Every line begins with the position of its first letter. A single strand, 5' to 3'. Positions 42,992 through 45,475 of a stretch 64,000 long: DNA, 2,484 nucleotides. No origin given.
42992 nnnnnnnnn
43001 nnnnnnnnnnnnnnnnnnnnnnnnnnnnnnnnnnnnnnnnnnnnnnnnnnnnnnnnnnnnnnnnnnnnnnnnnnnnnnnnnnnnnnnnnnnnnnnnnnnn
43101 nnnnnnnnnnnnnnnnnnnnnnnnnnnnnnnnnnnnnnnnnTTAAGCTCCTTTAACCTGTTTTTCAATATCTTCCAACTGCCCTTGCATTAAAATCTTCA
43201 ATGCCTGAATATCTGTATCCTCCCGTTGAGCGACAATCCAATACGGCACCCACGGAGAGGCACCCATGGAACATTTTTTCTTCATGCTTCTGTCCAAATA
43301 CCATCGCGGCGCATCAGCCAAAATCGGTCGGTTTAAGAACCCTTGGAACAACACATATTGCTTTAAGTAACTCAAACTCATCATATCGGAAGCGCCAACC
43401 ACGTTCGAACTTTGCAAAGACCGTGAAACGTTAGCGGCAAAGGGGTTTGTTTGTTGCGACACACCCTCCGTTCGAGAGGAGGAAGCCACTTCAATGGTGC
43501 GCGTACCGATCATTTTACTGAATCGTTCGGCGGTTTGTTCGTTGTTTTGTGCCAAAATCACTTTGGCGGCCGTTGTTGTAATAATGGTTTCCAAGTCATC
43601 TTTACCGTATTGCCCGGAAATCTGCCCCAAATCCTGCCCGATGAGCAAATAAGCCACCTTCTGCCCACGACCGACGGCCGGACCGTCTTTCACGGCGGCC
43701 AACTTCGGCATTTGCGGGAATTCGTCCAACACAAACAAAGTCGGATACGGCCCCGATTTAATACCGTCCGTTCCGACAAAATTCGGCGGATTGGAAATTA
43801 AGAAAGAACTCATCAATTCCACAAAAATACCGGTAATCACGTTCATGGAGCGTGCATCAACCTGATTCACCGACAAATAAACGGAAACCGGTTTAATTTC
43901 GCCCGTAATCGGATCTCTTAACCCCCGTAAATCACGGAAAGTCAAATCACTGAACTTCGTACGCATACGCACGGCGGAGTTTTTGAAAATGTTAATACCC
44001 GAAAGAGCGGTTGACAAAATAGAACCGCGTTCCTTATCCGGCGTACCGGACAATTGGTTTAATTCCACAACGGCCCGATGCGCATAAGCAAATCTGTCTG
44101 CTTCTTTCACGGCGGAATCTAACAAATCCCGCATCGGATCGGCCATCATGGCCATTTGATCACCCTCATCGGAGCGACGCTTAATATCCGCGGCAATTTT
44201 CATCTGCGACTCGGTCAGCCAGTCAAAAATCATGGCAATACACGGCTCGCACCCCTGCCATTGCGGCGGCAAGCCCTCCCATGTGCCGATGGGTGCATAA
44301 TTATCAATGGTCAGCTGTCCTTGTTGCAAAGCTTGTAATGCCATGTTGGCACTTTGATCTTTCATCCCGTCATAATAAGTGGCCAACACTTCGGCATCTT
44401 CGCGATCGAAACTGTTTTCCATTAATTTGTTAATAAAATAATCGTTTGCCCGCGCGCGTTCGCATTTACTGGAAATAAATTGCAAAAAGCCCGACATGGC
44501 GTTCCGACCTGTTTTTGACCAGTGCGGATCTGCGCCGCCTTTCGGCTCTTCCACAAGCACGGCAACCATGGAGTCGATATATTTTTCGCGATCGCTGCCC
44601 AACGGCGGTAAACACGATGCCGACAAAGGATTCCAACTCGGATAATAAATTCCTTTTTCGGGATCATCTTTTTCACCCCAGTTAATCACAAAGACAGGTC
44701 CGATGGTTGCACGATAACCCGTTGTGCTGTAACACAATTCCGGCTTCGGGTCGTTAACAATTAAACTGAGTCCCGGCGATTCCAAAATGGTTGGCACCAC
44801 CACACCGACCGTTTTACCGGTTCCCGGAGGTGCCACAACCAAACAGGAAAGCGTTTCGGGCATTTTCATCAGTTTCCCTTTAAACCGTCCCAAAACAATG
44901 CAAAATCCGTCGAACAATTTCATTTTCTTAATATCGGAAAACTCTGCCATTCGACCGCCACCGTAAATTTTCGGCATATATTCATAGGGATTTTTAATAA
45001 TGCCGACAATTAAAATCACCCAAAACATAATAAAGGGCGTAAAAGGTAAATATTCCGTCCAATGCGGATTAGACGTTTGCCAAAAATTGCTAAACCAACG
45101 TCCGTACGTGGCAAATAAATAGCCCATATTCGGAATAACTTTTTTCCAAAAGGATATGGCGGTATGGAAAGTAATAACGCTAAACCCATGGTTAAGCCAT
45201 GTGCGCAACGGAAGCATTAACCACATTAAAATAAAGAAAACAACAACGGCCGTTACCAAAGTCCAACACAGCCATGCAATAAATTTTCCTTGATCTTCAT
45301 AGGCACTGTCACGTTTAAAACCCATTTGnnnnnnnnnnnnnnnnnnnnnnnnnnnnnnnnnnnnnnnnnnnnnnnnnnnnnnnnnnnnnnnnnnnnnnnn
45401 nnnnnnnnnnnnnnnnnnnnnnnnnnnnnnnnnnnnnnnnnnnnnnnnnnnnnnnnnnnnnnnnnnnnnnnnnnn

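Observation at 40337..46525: VirD4-type coupling-protein operon carrying an HNH-like nuclease and a SUKH (SMI1/KNR4) immunity-like gene; candidate T4SS-delivered toxin/immunity system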

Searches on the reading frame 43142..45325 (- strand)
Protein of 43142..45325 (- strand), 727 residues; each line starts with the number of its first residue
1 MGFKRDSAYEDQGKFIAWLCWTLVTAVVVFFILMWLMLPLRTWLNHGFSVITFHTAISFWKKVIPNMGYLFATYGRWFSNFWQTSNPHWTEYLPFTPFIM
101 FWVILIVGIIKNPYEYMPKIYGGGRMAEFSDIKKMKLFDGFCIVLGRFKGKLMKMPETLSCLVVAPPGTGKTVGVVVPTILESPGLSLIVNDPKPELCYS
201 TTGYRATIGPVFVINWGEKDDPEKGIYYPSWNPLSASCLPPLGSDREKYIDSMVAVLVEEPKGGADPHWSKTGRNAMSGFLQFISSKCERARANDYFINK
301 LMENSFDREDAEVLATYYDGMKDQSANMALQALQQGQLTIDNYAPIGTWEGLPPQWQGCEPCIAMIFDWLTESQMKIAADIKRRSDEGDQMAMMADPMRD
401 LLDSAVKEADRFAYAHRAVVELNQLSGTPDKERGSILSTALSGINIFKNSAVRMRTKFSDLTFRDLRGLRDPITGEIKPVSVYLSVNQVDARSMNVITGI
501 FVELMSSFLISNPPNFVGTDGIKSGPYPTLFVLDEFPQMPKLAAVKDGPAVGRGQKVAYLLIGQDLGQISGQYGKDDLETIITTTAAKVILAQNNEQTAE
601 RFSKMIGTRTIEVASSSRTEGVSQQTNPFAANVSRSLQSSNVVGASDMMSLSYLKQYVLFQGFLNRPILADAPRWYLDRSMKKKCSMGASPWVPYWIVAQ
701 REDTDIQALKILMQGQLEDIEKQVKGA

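Call 4: search_protein_families(library=pfam, proteins=[window:43142-45325:-], max_evalue=1)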
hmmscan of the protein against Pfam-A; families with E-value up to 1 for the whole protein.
window:43142-45325:- (727 aa): 4 families
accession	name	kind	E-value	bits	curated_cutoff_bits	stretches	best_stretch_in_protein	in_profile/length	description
PF02534.20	T4SS-DNA_transf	-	1.6e-50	172.8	20.1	2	415-684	205-454/468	Type IV secretory system Conjugative DNA transfer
PF12696.13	TraG-D_C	-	1.7e-21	76.9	22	1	528-651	1-124/126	TraM recognition site of TraD and TraG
PF10412.15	TrwB_AAD_bind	-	4.3e-21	75.7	20.5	1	482-661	208-376/387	Type IV secretion-system coupling protein DNA-binding domain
PF00270.35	DEAD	-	0.12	12.6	26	0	160-198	16-58/167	DEAD/DEAH box helicase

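Call 5: search_protein_families(library=ncbifam, proteins=[window:43142-45325:-], max_evalue=1)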
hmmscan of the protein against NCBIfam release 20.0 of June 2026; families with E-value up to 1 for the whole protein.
window:43142-45325:- (727 aa): 10 families
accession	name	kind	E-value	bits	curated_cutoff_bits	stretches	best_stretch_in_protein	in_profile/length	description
NF045973.1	conju_CD1115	equivalog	1.6e-38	132.8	250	2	375-653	158-415/442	VirD4-like conjugal transfer protein, CD1115 family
NF010450.0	PRK13876.1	subfamily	2.4e-31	108.7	674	2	429-686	316-554/667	IncP-type conjugal transfer protein TraG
NF010472.0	PRK13897.1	equivalog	1.4e-29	103.2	728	2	429-684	324-559/657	type IV secretion system component VirD4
NF010453.0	PRK13880.1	subfamily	4.6e-26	91.2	586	2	392-639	306-547/630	conjugal transfer coupling protein TraG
NF010424.0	PRK13850.1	equivalog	4.5e-24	84.6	681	2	441-691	319-548/670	type IV secretion system ATPase VirD4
NF010394.0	PRK13822.1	subfamily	2.6e-13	49.6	443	2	529-684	479-630/643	conjugal transfer coupling protein TraG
TIGR02767.1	TraG-Ti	equivalog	8.2e-12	44.7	686.2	1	529-635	467-573/623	Ti-type conjugative transfer system protein TraG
TIGR02759.1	TraD_Ftype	equivalog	5.2e-09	35.4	521.35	1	531-662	411-540/566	type IV conjugative transfer system coupling protein TraD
NF041326.1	Bacteroid_MobC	subfamily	2.2e-06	26.4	900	1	531-652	460-571/655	conjugal transfer protein MobC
NF010254.0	PRK13700.1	subfamily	0.56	8.6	1221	1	531-662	422-551/735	F-type conjugal transfer protein TraD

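Call 6: search_protein_families(library=padloc, proteins=[window:43142-45325:-], max_evalue=1)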
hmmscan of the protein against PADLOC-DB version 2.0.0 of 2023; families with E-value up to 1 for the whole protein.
window:43142-45325:- (727 aa): 1 family
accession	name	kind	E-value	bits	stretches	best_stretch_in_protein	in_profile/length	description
PDLC04140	mad8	-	0.00082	17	1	525-667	189-293/314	mads_8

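Call 7: search_protein_families(library=phrogs, proteins=[window:43142-45325:-], max_evalue=1)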
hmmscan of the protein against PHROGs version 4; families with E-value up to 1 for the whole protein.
window:43142-45325:- (727 aa): 0 families

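Call 24: search_solved_structures(query=window:43142-45325:-, max_evalue=0.001)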
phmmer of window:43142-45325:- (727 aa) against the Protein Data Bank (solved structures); distinct sequences matched with E-value up to 0.001: 0.

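Call 38: search_dna_similar(query=window:43142-45325:-, collection=plasmids, mode=protein, max_rows=15)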
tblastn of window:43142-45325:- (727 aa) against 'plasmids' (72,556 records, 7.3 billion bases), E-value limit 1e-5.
Records with a match: 4517; places in all: 4577; records where one place covers at least 80% of the query: 3.
Best place of each record, by identity: <60% 4517.
By first word of the organism name: Escherichia 1523; Klebsiella 539; Salmonella 272; Agrobacterium 156; Enterobacter 147; Bacillus 131; uncultured 103; Lactiplantibacillus 94; Campylobacter 86; Citrobacter 85; and 216 more.
By predicted mobility (MOB-suite, as given by PLSDB): conjugative 3821; non-mobilizable 443; mobilizable 253.
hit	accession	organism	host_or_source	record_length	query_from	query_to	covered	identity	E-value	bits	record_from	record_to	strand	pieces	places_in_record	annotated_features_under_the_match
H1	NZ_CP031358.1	Erythrobacter aureus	marine sediment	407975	17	719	97%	31.7%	3e-87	308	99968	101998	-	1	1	type IV secretory system conjugative DNA transfer family protein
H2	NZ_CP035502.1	Sphingosinicella sp. BN140058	Cell culture,soil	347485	3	684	94%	31.9%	3e-87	308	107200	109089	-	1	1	type IV secretory system conjugative DNA transfer family protein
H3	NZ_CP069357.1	Microvirga sp. VF16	Vachellia farnesiana,Cell culture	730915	103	704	82%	35.3%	6e-75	331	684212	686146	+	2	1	type IV secretory system conjugative DNA transfer family protein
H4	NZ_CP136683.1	Thalassospira lucentensis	Macrocystis pyrifera gametophyte,Whole ...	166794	4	689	79%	31.0%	7e-38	219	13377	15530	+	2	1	type IV secretory system conjugative DNA transfer family protein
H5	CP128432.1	Microbulbifer sp. MKSA007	Smenospongia aurea,bacteria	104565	121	637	71%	25.9%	3e-12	78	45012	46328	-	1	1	type IV secretory system conjugative DNA transfer family protein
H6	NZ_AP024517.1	Nitrosospira sp. NRS527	Oryza sativa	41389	112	685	61%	30.0%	3e-18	156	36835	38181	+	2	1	type IV secretory system conjugative DNA transfer family protein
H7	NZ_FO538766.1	Magnetospira sp. QH-2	-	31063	69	610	54%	29.8%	1e-16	162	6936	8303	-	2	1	type IV secretory system conjugative DNA transfer family protein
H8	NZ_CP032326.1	Azospirillum argentinense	soil sample,Agricultural field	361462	357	686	45%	33.4%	4e-43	176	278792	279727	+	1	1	type IV secretory system conjugative DNA transfer family protein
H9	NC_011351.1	Escherichia coli O157:H7 str. EC4115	-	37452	187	688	69%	21.1%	7e-6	57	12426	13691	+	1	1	type IV secretory system conjugative DNA transfer family protein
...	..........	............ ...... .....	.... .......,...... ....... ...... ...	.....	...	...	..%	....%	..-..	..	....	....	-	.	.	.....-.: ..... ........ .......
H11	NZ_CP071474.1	Priestia megaterium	whole organism,Hypersaline environment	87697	187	622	60%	22.1%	5e-7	61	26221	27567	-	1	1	VirD4-like conjugal transfer protein, CD1115 family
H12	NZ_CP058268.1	Priestia megaterium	cell culture,potash salt dump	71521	187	622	60%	21.9%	3e-6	59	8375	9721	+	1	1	VirD4-like conjugal transfer protein, CD1115 family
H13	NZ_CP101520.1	Ensifer adhaerens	cell cuture,rhizosphere soil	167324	334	694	50%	23.9%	7e-11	74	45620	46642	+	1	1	type IV secretory system conjugative DNA transfer family protein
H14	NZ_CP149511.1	Pararhizobium sp. A13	Aeschynomene indica,cell ...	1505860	335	694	50%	23.5%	4e-9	68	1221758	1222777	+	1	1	none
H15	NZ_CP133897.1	Vibrio parahaemolyticus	Penaeus vannamei,Diseased shrimp,Shrimp ...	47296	373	719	48%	24.2%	2e-11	76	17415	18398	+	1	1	type IV secretory system conjugative DNA transfer family protein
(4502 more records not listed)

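Call 39: get_annotated_region(hit=H1, flank=9000)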
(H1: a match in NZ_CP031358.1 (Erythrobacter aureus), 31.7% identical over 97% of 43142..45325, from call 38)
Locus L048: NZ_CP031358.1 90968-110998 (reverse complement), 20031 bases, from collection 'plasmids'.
description: Erythrobacter aureus strain YH-07 plasmid unnamed, complete sequence
organism: Erythrobacter aureus (NCBI taxid 2182384)
taxonomy: Bacteria; Pseudomonadota; Alphaproteobacteria; Sphingomonadales; Erythrobacteraceae; Erythrobacter; Erythrobacter aureus
host: -; source: marine sediment; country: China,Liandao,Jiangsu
typing (MOB-suite, as given by PLSDB): non-mobilizable
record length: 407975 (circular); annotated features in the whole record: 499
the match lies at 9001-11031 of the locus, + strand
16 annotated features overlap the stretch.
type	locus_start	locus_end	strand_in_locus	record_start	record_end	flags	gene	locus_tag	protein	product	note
CDS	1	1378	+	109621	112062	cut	-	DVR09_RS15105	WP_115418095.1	VirB4 family type IV secretion system protein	-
CDS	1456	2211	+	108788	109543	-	-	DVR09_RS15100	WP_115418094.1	type IV secretion system protein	-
CDS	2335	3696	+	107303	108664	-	-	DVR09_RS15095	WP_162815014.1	hypothetical protein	-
CDS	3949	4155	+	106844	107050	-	-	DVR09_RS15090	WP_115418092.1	hypothetical protein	-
CDS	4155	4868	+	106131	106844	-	-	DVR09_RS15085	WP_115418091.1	VirB8/TrbF family protein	-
CDS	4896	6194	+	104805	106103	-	-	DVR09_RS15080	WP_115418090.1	TrbG/VirB9 family P-type conjugative transfer protein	-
CDS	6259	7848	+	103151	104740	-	-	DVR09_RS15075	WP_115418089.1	TrbI/VirB10 family protein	-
CDS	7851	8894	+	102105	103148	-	-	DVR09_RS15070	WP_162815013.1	ATPase, T2SS/T4P/T4SS family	-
CDS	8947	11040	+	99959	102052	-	-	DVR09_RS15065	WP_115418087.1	type IV secretory system conjugative DNA transfer family protein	-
CDS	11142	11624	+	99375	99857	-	-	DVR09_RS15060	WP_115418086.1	hypothetical protein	-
CDS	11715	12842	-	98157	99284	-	-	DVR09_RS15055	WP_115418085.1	hypothetical protein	-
CDS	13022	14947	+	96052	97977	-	topB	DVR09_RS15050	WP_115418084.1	DNA topoisomerase III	GO:0006265 - DNA topological change [Evidence IEA]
CDS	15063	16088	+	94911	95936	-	-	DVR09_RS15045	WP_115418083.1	Rad52/Rad22 family DNA repair protein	-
CDS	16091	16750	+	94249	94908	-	-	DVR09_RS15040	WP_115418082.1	hypothetical protein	-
CDS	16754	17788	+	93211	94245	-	-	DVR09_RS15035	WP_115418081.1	CHC2 zinc finger domain-containing protein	GO:0006260 - DNA replication [Evidence IEA]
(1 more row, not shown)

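Call 40: get_annotated_region(hit=H2, flank=9000)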
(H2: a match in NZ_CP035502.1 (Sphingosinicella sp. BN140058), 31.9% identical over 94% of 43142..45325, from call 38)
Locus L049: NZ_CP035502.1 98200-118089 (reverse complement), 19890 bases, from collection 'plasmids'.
description: Sphingosinicella sp. BN140058 plasmid p1, complete sequence
organism: Sphingosinicella sp. BN140058 (NCBI taxid 1892855)
taxonomy: Bacteria; Pseudomonadota; Alphaproteobacteria; Sphingomonadales; Sphingosinicellaceae; Sphingosinicella; Sphingosinicella sp. BN140058
host: -; source: Cell culture,soil; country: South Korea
typing (MOB-suite, as given by PLSDB): mobilizable; relaxase MOBQ
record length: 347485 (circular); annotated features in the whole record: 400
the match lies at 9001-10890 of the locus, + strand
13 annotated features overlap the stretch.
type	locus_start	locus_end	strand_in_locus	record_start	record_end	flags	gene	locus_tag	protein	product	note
CDS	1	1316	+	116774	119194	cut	-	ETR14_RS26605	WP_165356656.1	hypothetical protein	-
CDS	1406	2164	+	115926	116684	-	-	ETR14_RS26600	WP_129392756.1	hypothetical protein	-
CDS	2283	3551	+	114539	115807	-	-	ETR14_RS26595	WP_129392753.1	hypothetical protein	-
CDS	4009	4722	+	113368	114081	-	-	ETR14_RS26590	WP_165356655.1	type IV secretion system protein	-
CDS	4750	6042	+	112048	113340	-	-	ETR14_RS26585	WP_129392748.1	TrbG/VirB9 family P-type conjugative transfer protein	-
CDS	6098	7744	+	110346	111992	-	-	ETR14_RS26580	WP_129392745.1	TrbI/VirB10 family protein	-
CDS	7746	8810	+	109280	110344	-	-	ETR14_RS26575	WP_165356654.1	ATPase, T2SS/T4P/T4SS family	-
CDS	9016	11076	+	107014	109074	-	-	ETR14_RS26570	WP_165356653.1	type IV secretory system conjugative DNA transfer family protein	-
CDS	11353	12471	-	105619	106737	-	-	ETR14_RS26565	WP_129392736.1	hypothetical protein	-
CDS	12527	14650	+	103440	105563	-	-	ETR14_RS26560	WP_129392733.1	DNA topoisomerase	GO:0006265 - DNA topological change [Evidence IEA]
CDS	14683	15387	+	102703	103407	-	-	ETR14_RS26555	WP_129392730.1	hypothetical protein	-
CDS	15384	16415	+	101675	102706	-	-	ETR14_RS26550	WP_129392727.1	CHC2 zinc finger domain-containing protein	GO:0006260 - DNA replication [Evidence IEA]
CDS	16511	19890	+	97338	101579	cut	-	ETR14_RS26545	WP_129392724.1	hypothetical protein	-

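Call 70: list_cluster_members(proteins=[window:43142-45325:-, window:42308-43141:-, window:41860-42306:-, window:45329-46525:-])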
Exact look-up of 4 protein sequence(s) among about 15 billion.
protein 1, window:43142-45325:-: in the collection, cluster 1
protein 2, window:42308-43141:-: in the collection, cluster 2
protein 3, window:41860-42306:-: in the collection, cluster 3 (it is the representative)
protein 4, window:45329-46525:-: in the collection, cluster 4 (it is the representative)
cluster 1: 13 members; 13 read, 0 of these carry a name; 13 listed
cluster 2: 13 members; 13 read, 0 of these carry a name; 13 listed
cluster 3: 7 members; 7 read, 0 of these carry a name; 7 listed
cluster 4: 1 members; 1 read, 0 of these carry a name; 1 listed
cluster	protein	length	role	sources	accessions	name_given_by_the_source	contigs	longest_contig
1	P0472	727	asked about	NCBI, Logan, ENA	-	-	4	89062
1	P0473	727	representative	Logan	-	-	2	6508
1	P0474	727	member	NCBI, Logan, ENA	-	-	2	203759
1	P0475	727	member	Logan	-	-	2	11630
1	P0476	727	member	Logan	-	-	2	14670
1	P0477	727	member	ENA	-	-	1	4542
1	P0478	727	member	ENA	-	-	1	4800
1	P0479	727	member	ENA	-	-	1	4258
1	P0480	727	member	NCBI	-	-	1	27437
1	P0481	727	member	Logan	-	-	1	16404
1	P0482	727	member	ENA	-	-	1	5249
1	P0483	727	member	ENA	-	-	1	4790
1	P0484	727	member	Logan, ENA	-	-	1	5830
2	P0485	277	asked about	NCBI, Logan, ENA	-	-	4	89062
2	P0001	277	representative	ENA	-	-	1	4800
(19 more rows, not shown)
